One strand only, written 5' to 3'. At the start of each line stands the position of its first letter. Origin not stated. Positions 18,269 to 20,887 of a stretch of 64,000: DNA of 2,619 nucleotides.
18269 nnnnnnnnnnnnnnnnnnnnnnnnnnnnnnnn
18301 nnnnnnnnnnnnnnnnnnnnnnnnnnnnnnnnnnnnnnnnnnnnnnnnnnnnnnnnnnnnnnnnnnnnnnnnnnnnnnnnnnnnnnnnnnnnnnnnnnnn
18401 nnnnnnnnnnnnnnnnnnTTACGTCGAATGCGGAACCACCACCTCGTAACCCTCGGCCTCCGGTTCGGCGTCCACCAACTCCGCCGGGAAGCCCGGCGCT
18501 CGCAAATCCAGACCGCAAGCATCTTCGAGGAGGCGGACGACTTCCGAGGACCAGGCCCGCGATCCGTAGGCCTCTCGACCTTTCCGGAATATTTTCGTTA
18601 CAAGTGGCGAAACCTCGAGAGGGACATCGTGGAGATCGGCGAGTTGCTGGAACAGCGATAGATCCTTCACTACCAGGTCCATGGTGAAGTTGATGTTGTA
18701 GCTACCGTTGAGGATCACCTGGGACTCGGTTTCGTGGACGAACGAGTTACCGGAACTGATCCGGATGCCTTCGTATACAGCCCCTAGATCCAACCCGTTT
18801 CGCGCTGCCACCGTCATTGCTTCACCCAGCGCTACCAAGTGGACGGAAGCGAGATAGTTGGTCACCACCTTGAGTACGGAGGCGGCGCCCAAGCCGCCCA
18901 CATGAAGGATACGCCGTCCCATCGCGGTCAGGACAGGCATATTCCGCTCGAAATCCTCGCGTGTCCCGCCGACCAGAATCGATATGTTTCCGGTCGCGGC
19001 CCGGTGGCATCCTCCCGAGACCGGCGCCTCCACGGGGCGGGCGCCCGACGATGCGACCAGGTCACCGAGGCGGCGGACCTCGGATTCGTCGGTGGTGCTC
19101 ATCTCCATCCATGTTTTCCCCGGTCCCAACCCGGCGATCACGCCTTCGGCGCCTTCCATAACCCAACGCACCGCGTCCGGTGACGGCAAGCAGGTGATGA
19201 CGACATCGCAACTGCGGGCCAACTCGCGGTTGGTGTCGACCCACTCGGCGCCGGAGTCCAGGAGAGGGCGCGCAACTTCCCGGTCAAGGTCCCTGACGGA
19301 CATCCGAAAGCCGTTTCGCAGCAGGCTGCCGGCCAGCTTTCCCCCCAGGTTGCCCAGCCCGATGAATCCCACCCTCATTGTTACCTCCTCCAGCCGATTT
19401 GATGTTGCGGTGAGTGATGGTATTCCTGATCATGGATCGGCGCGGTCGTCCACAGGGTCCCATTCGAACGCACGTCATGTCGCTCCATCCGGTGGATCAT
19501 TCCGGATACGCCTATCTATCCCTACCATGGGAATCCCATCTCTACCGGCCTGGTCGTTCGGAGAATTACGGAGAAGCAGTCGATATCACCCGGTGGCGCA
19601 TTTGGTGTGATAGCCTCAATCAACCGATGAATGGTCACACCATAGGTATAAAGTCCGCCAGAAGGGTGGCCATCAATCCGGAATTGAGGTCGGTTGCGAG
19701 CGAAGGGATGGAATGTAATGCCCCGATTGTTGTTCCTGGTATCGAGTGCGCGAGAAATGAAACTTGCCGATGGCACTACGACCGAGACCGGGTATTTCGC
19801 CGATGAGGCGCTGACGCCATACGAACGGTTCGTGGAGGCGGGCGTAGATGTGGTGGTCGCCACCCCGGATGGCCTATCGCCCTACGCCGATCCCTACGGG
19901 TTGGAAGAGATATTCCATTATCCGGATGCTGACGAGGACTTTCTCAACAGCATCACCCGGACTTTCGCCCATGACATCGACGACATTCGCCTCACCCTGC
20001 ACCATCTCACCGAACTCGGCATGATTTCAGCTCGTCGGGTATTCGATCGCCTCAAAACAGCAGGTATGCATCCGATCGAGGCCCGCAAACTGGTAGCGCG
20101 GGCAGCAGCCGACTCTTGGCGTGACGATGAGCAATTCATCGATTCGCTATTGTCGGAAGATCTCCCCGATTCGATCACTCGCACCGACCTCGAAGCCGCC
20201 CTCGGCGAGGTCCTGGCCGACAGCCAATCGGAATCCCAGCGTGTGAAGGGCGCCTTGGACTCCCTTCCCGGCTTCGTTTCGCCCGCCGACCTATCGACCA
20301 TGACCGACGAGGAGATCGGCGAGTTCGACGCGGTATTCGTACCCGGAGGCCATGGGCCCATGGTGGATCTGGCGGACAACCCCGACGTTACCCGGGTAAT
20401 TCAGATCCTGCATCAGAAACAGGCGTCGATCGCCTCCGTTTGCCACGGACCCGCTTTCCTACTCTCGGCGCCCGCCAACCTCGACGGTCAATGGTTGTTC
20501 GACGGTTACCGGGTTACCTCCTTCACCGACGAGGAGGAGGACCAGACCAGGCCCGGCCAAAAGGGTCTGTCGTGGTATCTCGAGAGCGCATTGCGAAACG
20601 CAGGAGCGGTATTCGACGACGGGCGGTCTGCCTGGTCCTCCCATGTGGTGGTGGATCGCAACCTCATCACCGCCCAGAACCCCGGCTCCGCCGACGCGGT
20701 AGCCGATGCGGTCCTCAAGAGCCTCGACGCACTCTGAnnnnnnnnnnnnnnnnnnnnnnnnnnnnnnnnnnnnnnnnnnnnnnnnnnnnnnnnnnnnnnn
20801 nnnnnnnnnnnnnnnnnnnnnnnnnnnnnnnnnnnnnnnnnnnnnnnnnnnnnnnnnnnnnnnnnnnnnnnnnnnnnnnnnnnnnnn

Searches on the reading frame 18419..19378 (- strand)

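Call 46: search_protein_families(library=pfam, proteins=[window:18419-19378:-], max_evalue=0.001)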
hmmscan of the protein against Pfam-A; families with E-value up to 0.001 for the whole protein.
window:18419-19378:- (319 aa): 4 families
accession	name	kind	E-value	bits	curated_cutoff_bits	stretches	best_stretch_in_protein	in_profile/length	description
PF03446.21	NAD_binding_2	-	1.1e-41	142.9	21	1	2-161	1-161/161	NAD binding domain of 6-phosphogluconate dehydrogenase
PF14833.11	NAD_binding_11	-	1.8e-25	90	30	1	164-284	1-122/122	NAD-binding of NADP-dependent 3-hydroxyisobutyrate dehydrogenase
PF03807.23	F420_oxidored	-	7.2e-07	30.2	21.6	1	2-69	1-72/94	NADP oxidoreductase coenzyme F420-dependent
PF02826.25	2-Hacid_dh_C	-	0.00014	21.7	25.1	1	2-71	38-106/178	D-isomer specific 2-hydroxyacid dehydrogenase, NAD binding domain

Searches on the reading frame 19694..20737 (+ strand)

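Call 46: search_protein_families(library=pfam, proteins=[window:19694-20737:+], max_evalue=0.001)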
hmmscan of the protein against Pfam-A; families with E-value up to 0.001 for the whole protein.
window:19694-20737:+ (347 aa): 2 families
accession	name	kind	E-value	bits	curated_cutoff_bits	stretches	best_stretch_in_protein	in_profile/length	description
PF01965.30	DJ-1_PfpI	-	1.5e-16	61.1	26.6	1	203-342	54-164/165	DJ-1/PfpI family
PF17124.11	ThiJ_like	-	1e-10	42.2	30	1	166-263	42-145/186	ThiJ/PfpI family-like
